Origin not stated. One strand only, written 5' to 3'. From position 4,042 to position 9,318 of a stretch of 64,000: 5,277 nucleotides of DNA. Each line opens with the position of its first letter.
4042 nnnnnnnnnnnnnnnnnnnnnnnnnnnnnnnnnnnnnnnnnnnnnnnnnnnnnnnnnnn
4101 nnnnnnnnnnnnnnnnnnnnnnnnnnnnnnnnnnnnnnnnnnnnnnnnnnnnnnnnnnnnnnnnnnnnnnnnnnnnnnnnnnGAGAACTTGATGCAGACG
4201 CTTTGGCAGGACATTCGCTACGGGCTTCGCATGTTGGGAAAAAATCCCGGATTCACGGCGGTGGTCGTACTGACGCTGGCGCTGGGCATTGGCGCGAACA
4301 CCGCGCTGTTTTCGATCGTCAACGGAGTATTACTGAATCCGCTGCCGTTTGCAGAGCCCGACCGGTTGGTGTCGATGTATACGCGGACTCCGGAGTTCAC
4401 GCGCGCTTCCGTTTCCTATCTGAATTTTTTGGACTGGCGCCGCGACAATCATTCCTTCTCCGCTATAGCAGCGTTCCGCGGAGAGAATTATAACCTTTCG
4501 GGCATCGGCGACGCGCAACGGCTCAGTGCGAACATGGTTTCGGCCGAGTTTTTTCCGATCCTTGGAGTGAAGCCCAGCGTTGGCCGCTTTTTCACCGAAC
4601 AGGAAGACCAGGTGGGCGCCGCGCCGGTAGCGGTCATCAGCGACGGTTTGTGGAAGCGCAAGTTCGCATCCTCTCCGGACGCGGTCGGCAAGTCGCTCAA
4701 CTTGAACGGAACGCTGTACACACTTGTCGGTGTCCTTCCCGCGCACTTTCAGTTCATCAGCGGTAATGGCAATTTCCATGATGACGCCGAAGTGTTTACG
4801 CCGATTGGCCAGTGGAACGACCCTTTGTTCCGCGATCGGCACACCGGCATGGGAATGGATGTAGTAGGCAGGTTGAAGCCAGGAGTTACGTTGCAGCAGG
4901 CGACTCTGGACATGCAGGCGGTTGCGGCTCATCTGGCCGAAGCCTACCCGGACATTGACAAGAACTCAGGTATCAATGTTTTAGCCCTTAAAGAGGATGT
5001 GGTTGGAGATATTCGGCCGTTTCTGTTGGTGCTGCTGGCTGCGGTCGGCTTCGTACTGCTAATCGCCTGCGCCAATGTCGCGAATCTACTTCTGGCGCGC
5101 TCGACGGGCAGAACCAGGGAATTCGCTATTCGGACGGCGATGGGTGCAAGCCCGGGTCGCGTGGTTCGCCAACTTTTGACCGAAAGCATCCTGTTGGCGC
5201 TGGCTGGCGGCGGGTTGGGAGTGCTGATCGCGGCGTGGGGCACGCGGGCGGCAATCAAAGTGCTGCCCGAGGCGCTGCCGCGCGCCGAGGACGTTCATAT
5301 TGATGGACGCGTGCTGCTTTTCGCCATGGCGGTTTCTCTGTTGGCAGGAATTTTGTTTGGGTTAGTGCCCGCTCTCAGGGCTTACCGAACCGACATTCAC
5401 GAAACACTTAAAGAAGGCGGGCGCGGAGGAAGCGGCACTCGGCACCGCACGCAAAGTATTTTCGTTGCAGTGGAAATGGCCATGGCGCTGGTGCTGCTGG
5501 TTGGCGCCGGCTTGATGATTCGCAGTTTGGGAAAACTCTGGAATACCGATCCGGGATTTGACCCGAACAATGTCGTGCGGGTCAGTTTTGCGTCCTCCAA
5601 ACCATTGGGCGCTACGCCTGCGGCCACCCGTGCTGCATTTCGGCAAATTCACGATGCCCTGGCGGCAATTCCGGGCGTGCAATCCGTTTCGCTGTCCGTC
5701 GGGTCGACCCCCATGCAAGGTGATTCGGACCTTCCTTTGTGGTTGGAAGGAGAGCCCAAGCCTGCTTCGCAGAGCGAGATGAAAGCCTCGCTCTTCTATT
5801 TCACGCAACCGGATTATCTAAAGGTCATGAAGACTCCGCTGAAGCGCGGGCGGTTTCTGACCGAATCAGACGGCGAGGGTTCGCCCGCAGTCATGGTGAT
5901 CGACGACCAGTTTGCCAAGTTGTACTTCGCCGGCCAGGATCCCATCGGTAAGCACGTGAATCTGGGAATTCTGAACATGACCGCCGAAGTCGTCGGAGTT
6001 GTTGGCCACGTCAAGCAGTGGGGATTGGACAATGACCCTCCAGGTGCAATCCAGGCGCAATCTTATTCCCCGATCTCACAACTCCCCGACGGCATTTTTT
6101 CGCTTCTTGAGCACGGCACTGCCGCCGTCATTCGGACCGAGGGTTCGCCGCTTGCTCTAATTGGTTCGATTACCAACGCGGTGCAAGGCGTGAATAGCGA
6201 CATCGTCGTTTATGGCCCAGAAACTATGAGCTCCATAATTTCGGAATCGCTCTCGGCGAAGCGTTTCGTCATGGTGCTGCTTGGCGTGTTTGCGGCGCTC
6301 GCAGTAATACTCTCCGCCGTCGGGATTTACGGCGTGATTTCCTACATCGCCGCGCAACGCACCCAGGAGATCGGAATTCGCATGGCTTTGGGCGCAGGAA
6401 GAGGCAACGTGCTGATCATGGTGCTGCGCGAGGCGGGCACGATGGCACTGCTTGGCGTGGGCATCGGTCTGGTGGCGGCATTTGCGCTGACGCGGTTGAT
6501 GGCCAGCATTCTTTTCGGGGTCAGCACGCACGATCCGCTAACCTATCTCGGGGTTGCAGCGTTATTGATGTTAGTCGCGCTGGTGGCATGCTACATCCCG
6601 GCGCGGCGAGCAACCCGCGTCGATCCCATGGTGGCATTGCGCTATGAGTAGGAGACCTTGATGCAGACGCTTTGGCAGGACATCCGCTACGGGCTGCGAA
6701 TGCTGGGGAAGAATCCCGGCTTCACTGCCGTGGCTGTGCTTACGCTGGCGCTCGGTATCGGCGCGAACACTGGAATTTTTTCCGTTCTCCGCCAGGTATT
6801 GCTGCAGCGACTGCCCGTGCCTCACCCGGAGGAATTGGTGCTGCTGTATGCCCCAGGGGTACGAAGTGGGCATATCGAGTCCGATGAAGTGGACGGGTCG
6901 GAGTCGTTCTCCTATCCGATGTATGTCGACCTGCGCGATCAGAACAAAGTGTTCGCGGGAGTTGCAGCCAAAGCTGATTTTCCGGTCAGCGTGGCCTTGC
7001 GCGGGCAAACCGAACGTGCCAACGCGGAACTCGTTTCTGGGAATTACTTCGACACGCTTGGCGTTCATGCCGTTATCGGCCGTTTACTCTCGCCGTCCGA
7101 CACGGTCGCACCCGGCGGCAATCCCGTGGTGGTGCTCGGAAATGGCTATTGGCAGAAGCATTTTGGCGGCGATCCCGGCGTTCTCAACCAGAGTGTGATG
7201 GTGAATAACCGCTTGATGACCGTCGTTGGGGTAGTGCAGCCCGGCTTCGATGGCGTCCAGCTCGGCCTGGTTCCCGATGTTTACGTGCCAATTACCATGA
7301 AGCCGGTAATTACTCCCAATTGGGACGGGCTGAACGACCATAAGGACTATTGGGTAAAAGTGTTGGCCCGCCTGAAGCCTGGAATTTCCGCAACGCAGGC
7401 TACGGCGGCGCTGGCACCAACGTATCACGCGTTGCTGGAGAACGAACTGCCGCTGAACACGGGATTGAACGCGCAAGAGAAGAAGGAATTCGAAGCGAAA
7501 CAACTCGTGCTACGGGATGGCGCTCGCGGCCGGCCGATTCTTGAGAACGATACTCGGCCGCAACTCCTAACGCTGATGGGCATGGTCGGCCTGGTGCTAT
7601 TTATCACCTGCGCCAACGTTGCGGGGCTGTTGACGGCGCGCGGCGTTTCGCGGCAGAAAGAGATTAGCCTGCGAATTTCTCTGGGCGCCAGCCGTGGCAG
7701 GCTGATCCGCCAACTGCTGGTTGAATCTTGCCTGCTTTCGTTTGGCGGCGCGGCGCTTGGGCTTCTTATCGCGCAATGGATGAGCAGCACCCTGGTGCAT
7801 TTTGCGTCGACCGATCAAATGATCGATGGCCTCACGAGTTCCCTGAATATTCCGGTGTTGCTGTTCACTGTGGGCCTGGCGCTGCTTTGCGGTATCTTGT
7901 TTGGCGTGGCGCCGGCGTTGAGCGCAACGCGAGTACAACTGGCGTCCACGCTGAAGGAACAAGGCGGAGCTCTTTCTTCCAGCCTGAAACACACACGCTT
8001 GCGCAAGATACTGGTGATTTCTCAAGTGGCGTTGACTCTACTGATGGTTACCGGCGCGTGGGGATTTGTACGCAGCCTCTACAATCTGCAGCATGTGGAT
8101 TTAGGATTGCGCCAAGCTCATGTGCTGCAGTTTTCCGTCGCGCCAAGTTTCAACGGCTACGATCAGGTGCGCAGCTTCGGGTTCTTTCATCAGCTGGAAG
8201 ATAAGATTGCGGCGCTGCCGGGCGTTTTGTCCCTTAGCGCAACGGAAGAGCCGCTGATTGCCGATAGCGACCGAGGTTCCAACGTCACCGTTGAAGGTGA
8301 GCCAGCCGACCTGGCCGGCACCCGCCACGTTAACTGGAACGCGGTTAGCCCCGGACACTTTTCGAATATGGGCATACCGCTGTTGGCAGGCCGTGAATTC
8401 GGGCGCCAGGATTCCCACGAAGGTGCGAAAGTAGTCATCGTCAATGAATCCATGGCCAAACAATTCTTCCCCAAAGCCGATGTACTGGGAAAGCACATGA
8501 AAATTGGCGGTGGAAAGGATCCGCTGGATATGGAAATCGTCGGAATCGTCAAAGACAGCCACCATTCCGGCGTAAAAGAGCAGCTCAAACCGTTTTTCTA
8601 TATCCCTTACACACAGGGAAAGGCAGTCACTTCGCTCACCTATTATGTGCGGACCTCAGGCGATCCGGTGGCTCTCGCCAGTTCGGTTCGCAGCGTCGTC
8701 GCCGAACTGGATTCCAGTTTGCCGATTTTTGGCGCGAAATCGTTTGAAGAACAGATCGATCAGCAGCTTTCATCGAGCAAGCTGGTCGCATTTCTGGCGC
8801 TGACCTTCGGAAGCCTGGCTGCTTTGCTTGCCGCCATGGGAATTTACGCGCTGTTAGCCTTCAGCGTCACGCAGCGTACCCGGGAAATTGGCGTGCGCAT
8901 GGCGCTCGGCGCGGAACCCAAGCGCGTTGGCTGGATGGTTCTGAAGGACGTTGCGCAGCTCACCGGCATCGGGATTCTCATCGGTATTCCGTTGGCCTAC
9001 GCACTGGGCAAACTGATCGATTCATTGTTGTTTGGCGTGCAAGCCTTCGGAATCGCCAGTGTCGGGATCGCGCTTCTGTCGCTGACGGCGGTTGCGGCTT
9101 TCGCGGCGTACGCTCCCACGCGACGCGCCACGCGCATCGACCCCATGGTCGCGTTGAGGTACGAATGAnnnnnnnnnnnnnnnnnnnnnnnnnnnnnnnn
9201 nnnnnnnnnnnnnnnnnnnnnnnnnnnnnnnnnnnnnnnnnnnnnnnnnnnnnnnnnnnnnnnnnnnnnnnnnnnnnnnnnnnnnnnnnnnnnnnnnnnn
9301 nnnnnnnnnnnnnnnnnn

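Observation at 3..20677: Non-orphan ADOP battery: adaptor, seven intact duplicated MacB-type permeases, one remnant and two interleaved ATPases on one strand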

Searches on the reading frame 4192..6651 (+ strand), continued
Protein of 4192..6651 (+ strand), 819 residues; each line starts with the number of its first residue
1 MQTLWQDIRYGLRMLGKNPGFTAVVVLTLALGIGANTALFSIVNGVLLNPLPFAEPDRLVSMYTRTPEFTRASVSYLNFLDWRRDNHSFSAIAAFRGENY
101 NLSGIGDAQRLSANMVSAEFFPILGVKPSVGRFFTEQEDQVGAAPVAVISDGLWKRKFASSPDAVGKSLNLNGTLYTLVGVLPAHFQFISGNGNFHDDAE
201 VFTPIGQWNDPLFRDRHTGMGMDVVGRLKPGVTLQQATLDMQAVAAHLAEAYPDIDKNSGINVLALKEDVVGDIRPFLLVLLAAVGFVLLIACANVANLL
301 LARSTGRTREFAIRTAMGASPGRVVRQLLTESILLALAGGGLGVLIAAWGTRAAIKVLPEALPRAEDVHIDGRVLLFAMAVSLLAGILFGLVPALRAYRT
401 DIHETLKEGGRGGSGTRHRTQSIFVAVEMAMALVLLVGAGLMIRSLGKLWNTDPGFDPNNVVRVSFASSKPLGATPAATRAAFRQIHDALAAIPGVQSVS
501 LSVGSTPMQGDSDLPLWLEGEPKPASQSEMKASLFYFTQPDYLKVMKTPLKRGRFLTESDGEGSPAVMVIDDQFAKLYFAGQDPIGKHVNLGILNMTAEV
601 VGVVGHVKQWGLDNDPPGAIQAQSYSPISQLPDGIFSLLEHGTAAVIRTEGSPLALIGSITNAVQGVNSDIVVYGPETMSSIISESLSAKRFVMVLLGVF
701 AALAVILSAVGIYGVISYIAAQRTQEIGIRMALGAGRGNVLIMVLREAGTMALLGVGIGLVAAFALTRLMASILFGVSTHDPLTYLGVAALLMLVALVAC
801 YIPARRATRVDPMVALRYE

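Call 46: find_homologous_proteins(query=window:4192-6651:+, max_evalue=1e-30)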
Query window:4192-6651:+ (819 aa): 8000 proteins with E <= 1e-30 among 8000 candidates; the best 120 are listed.
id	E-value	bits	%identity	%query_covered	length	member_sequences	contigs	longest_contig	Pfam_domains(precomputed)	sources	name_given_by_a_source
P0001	0.0e+0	1797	100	100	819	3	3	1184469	PF02687.28,PF12704.15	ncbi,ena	-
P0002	0.0e+0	1765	98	100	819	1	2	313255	PF02687.28,PF12704.15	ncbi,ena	-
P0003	0.0e+0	1765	98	100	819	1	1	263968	PF02687.28,PF12704.15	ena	-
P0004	0.0e+0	1763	97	100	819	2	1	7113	PF02687.28,PF12704.15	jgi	jgi:predicted permease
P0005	0.0e+0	1731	99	97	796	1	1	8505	PF02687.28,PF12704.15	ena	-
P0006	0.0e+0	1727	95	100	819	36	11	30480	PF02687.28,PF12704.15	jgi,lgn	jgi:predicted permease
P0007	0.0e+0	1727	95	100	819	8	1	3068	PF02687.28,PF12704.15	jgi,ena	-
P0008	0.0e+0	1651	91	100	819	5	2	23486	PF02687.28,PF12704.15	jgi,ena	jgi:predicted permease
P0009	0.0e+0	1644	89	100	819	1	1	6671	PF02687.28,PF12704.15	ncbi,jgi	ncbi:MAG TPA: ABC transporter permease [Candidatus Acidoferrum sp.]|jgi:predicted permease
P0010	0.0e+0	1643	90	100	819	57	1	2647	PF02687.28,PF12704.15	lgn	-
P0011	0.0e+0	1633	90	100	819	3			PF02687.28,PF12704.15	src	-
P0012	0.0e+0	1486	80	100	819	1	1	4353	PF02687.28,PF12704.15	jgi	jgi:putative ABC transport system permease protein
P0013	0.0e+0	1485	80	100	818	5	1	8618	PF02687.28,PF12704.15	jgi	jgi:predicted permease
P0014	0.0e+0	1463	79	100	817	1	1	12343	PF02687.28,PF12704.15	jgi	jgi:predicted permease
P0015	0.0e+0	1455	79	100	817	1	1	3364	PF02687.28,PF12704.15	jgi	jgi:putative ABC transport system permease protein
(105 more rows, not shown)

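Call 54: predict_structure(alignment_id=A2)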
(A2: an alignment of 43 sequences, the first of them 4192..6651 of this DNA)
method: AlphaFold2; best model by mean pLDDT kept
length: 819 residues; sequences in the alignment: 43
mean_pLDDT: 79.4   pTM: 0.67
mean pLDDT of the five models: 79.4, 75.9, 75.6, 73.6, 71.0
residues with pLDDT >= 90: 183; 70-90: 472; 50-70: 148; < 50: 16
segments of 3 or more residues with pLDDT < 50: 407-416, 614-617
pLDDT, mean of each block of 10 residues (from residue 1): 76 75 78 75 72 86 81 87 92 90 79 93 92 94 93 91 90 91 85 80 90 76 90 92 89 74 87 70 71 71 63 69 77 82 79 65 63 75 73 62 49 48 75 79 75 83 86 83 90 91 74 77 75 87 92 92 89 89 90 83 85 54 88 76 89 86 85 85 74 69 75 74 64 72 77 84 80 72 85 84 72 56
secondary structure, 60 per line:
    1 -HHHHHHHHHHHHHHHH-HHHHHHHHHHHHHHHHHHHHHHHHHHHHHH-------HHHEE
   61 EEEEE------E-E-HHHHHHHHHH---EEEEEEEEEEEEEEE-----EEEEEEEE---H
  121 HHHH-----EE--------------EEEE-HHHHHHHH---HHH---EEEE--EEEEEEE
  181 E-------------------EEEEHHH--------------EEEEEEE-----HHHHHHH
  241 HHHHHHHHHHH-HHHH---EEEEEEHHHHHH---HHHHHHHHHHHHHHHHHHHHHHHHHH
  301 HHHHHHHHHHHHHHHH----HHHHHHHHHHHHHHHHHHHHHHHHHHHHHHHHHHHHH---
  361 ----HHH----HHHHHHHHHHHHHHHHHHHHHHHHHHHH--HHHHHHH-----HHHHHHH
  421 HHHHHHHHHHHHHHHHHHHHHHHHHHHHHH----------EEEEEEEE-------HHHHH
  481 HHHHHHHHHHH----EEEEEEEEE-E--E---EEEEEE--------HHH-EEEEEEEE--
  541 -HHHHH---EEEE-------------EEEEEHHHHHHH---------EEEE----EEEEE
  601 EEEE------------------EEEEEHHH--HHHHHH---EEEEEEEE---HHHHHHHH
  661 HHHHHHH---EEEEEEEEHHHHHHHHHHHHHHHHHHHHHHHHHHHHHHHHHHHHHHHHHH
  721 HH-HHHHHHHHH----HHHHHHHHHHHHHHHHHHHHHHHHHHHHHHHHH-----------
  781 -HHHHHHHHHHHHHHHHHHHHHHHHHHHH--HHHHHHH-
elements in order (helices of 4 or more, strands of 3 or more residues): H2-17 H19-48 E59-65 H76-85 E89-103 E109-116 H120-124 E146-149 H151-158 E168-171 E174-181 E201-204 E222-228 H234-251 H253-256 E260-265 H266-271 H275-316 H321-357 H372-399 H402-408 H414-450 E461-468 H476-491 E496-504 E513-518 E531-538 H542-546 E550-553 E567-571 H572-578 E588-591 E596-604 E623-627 H633-638 E642-649 H653-667 E671-678 H679-722 H724-732 H737-769 H782-809 H812-818

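Call 56: fold_search(model_id=the predicted structure, library=pdb)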
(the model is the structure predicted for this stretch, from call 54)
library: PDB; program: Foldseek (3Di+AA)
matches with E <= 10: 320; with E <= 0.001: 224
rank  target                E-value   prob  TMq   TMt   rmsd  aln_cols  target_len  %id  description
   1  9ge6_A                1.3e-18  1.00  0.44  0.44  12.6       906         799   12  Structure of E. coli YbbAP (released 2025-05-28)
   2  9ge7_A                4.6e-17  1.00  0.40  0.41  12.9       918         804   14  Structure of E. coli YbbAP with bound ATP analogue (released 2025-05-28)
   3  5gko_A                3.6e-16  1.00  0.36  0.44   5.7       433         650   21  Crystal structure of tripartite-type ABC transporter, MacB from Acinetobacter baumannii (released 2017-11-15)
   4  5lil_A                1.6e-15  1.00  0.25  0.31   9.5       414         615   20  Structure of Aggregatibacter actinomycetemcomitans MacB bound to ATPyS (P21) (released 2017-11-15)
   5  5lj7_B                2.0e-14  1.00  0.25  0.31   9.5       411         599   20  Structure of Aggregatibacter actinomycetemcomitans MacB bound to ATP (P21) (released 2017-11-15)
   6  5lil_B                2.4e-14  1.00  0.25  0.31   9.2       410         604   20  Structure of Aggregatibacter actinomycetemcomitans MacB bound to ATPyS (P21) (released 2017-11-15)
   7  5lj6                  2.7e-14  1.00  0.26  0.33   8.8       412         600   20  Structure of Aggregatibacter actinomycetemcomitans MacB bound to ATPyS (P6522) (released 2017-11-15)
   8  5xu1_M                7.0e-14  1.00  0.29  0.50   8.6       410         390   19  Structure of a non-canonical ABC transporter from Streptococcus pneumoniae R6 (released 2018-01-24)
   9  5nik_J                1.8e-13  1.00  0.31  0.38   8.0       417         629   20  Structure of the MacAB-TolC ABC-type tripartite multidrug efflux pump (released 2017-05-24)
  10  5lj7_A                1.3e-12  1.00  0.25  0.32   9.7       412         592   18  Structure of Aggregatibacter actinomycetemcomitans MacB bound to ATP (P21) (released 2017-11-15)
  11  5xu1_S                1.5e-11  1.00  0.29  0.50   8.6       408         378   19  Structure of a non-canonical ABC transporter from Streptococcus pneumoniae R6 (released 2018-01-24)
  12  9rlc_E                7.4e-11  1.00  0.29  0.48   8.4       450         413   15  LolCDE complex with Lpp lipoprotein (released 2026-01-21)
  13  9rld_E                1.2e-10  1.00  0.29  0.48   8.3       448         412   15  LolCDE complex with Lpp lipoprotein (released 2026-01-21)
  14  3ftj                  1.5e-09  1.00  0.20  0.68   4.6       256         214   18  Crystal structure of the periplasmic region of MacB from Actinobacillus actinomycetemcomitans (released 2009-05-26)
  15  7arh_E                1.5e-09  1.00  0.28  0.46   9.0       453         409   15  LolCDE in complex with lipoprotein (released 2021-04-07)
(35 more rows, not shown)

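Call 84: search_protein_families(library=pfam, proteins=[L015:9347-9640:+, L045:9514-9858:+, L052:9317-9751:+, L062:1159-1452:+, L066:9589-9882:+, L068:9617-9940:+, L083:9374-9685:+, L073:9310-9774:+, L082:9427-9759:+, L019:9628-10038:+], max_evalue=0.001)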
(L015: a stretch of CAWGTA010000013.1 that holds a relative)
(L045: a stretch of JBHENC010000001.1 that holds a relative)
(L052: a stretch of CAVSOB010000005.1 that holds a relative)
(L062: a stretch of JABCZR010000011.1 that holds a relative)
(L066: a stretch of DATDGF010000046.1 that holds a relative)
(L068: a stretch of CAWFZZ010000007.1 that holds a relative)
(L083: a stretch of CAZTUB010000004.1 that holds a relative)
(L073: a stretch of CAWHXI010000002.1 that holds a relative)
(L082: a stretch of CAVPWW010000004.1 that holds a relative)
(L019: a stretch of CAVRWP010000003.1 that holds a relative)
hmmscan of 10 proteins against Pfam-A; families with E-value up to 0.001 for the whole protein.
L015:9347-9640:+ (98 aa): 0 families

L045:9514-9858:+ (115 aa): 0 families

L052:9317-9751:+ (145 aa): 0 families

L062:1159-1452:+ (98 aa): 0 families

L066:9589-9882:+ (98 aa): 0 families

L068:9617-9940:+ (108 aa): 0 families

L083:9374-9685:+ (104 aa): 0 families

L073:9310-9774:+ (155 aa): 0 families

L082:9427-9759:+ (111 aa): 1 family
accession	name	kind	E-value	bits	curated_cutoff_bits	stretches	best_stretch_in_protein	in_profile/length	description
PF03551.20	PadR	-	8.5e-21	74.2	27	1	18-91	1-74/75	Transcriptional regulator PadR-like family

L019:9628-10038:+ (137 aa): 0 families

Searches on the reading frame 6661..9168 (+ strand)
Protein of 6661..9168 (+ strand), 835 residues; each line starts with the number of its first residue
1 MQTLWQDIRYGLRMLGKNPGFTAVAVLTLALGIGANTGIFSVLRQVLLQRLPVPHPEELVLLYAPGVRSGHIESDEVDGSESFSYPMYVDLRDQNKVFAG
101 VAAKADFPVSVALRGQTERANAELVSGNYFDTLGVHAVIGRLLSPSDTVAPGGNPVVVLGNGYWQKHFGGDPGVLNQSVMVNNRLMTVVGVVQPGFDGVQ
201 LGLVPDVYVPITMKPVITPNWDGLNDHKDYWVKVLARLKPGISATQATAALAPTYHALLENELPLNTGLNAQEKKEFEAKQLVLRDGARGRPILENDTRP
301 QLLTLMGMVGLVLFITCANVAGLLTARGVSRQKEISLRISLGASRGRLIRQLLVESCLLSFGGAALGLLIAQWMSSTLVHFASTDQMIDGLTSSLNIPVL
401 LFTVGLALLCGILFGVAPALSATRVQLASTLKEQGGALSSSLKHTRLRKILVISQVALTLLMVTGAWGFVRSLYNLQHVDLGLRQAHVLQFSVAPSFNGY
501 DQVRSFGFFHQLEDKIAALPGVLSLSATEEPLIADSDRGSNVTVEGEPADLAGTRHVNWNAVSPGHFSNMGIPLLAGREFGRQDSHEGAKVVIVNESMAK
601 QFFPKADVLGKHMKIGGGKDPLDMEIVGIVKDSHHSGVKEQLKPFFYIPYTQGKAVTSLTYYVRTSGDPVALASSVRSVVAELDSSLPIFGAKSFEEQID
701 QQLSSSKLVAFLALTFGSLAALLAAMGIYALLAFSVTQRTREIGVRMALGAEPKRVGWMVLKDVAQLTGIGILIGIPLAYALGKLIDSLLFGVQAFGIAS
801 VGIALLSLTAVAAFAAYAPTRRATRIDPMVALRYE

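Call 4: search_protein_families(library=ncbifam, proteins=[window:6661-9168:+])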
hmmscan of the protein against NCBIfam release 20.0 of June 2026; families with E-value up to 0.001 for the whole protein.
window:6661-9168:+ (835 aa): 3 families
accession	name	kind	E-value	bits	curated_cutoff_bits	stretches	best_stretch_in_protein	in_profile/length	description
TIGR03434.1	ADOP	subfamily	4.4e-274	911.5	622.3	1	4-835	1-803/803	ADOP family duplicated permease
NF007826.0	PRK10535.1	equivalog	1.1e-25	90.1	966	2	558-833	368-646/648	macrolide ABC transporter ATP-binding protein/permease MacB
NF038008.1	ABC_perm_DarB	equivalog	7.8e-07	27.4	700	1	301-647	272-607/777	darobactin export ABC transporter permease subunit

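Call 5: search_protein_families(library=pfam, proteins=[window:6661-9168:+])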
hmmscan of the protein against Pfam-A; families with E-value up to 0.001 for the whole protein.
window:6661-9168:+ (835 aa): 2 families
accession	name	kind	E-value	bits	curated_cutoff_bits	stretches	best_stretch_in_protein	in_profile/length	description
PF12704.14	MacB_PCD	-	3.4e-38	132.4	27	2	22-252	1-205/207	MacB-like periplasmic core domain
PF02687.27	FtsX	-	5.8e-27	94.6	25.5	2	715-828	2-120/120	FtsX-like permease C-terminal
